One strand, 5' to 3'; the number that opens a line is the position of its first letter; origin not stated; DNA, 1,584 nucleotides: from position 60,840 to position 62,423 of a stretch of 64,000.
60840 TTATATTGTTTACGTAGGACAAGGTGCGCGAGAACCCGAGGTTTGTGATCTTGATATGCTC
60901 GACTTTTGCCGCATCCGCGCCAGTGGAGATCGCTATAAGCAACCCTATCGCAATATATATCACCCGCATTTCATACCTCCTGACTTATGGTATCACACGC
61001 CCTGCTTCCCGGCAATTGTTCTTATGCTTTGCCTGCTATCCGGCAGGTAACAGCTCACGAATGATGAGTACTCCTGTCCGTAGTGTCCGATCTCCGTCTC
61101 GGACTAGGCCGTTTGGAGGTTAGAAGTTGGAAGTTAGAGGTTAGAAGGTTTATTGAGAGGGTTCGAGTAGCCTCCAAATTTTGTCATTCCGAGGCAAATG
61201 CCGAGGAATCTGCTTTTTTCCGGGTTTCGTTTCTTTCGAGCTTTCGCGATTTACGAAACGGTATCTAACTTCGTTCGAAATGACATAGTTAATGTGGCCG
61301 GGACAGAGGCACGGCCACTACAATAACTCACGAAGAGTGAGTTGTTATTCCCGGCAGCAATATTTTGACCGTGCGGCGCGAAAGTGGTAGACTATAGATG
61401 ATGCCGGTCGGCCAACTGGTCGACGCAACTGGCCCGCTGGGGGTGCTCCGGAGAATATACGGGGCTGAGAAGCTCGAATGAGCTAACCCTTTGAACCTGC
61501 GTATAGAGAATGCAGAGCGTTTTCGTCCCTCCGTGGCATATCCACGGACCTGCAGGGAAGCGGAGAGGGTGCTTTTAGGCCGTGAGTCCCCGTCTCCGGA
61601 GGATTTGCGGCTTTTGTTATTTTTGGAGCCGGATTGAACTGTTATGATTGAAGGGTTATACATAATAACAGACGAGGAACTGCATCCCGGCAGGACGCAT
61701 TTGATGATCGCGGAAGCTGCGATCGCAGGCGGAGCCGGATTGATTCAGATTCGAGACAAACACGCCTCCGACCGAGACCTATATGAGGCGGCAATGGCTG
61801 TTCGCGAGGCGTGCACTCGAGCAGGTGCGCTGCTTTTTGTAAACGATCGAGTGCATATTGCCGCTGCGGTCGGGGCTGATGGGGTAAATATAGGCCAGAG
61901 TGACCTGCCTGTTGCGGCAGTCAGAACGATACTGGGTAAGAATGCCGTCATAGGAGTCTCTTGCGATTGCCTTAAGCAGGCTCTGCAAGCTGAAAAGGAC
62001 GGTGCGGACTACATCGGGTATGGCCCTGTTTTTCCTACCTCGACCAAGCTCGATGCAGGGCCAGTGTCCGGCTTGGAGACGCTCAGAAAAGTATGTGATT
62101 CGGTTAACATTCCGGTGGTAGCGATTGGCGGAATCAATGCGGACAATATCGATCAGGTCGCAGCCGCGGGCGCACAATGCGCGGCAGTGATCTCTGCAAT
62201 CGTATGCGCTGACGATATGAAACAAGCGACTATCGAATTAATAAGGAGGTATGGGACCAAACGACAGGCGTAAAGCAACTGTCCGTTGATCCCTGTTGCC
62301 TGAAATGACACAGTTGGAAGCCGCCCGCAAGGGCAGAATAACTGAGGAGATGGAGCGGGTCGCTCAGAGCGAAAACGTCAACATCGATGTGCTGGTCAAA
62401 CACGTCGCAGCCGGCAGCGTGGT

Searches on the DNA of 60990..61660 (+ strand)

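Call 14: search_dna_similar(query=window:61047-61348:+, collection=plasmids, mode=distant, max_rows=30)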
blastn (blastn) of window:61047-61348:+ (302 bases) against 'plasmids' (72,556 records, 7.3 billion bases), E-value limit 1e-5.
No match.
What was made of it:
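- Tried and rejected: A PLSDB plasmid search returned nothing (call 14).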

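Call 45: search_rna_families(source=window, start=60990, end=61400, threshold=evalue, max_evalue=1)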
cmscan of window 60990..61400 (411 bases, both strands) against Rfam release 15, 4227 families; matches with E-value up to 1: 0.
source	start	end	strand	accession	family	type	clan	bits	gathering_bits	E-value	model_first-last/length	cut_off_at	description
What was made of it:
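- On Rfam RNA family: None at E<=1 over copy 5 (call 45).
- No Rfam match at E<=1 (call 45).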

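Call 59: search_rna_families(source=window, start=61340, end=61660, threshold=evalue, max_evalue=1)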
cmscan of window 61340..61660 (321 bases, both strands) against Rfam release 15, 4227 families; matches with E-value up to 1: 1.
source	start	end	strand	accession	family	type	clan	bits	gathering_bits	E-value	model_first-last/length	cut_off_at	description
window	61429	61575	+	RF00059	TPP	Cis-reg; riboswitch;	-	43.3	54.3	1.8e-07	1-105/105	no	TPP riboswitch aptamer (THI element)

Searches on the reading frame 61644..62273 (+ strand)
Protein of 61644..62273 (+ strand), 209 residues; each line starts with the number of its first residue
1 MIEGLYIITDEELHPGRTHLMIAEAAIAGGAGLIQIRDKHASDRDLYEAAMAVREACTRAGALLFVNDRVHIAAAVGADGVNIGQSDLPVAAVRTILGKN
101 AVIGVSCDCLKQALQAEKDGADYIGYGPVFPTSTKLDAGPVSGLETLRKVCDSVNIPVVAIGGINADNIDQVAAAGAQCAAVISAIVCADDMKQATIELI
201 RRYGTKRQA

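Call 17: search_protein_families(library=ncbifam, proteins=[window:61644-62273:+])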
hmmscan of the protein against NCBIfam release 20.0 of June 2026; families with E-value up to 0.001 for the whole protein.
window:61644-62273:+ (209 aa): 22 families
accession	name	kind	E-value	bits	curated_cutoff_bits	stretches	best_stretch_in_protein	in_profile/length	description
TIGR00693.1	thiE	equivalog_domain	5.6e-63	211.8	145.1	1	5-198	2-196/197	thiamine phosphate synthase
NF002727.0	PRK02615.1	equivalog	8.4e-62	208.9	335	1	5-203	151-344/349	thiamine phosphate synthase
NF007070.0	PRK09517.1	equivalog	1.3e-39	136.2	761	1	5-205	6-216/755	multifunctional thiamine-phosphate pyrophosphorylase/synthase/phosphomethylpyrimidine kinase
NF000736.0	PRK00043.2-3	equivalog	8.8e-37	126.5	227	1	22-199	19-201/207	thiamine phosphate synthase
NF000740.0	PRK00043.3-4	equivalog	1.2e-36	126.2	202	1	5-204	9-215/218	thiamine phosphate synthase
NF005819.0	PRK07695.1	equivalog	3.8e-35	121.4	251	1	18-196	15-190/205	thiazole tautomerase TenI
NF000741.0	PRK00043.3-5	equivalog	4.3e-29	101.8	350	1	16-195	18-206/217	thiamine phosphate synthase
NF006530.0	PRK08999.1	equivalog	9.1e-28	97.2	245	1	6-186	134-312/315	Nudix family hydrolase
NF002904.0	PRK03512.1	equivalog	2.7e-27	95.6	231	1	24-206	26-209/211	thiamine phosphate synthase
NF000734.0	PRK00043.1-5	equivalog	9e-26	90.8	252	1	26-201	19-195/201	thiamine phosphate synthase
NF000738.0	PRK00043.3-1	equivalog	1.8e-21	76.8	445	1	22-200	25-212/221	thiamine phosphate synthase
NF008933.0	PRK12290.1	equivalog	5.5e-19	68.4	516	1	30-198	230-406/438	thiamine phosphate synthase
NF005080.0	PRK06512.1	equivalog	1e-09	38.4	218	1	22-196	32-206/222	thiamine phosphate synthase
NF006600.0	PRK09140.1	subfamily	9.9e-06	25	207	1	55-190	63-187/210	2-dehydro-3-deoxy-6-phosphogalactonate aldolase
NF002231.0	PRK01130.1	subfamily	1.3e-05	24.4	189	1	100-191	127-218/230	putative N-acetylmannosamine-6-phosphate 2-epimerase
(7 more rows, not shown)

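Call 57: find_encoding_contigs(protein=window:61644-62273:+, flank=2500, max_places=10)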
Protein window:61644-62273:+ (209 aa): 4 contigs read that carry it; 3 places shown.
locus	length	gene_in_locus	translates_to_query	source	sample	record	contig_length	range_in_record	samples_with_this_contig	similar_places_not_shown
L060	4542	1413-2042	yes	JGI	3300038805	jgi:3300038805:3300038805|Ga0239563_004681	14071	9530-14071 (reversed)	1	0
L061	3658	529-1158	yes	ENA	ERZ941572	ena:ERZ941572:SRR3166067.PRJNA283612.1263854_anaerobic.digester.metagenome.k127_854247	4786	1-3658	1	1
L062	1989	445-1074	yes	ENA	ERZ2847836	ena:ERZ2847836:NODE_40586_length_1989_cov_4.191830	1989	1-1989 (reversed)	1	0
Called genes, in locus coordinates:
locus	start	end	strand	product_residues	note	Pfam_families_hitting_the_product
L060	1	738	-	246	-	?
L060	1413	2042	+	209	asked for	PF02581:TMP-TENI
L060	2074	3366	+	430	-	PF01964:ThiC_Rad_SAM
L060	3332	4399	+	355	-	PF00586:AIRS, PF02769:AIRS_C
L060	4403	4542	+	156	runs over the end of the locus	PF02367:TsaE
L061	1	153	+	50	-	?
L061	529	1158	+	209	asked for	PF02581:TMP-TENI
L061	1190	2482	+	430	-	PF01964:ThiC_Rad_SAM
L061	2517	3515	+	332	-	PF00586:AIRS, PF02769:AIRS_C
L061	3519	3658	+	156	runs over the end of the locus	PF02367:TsaE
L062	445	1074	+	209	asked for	PF02581:TMP-TENI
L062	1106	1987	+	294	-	?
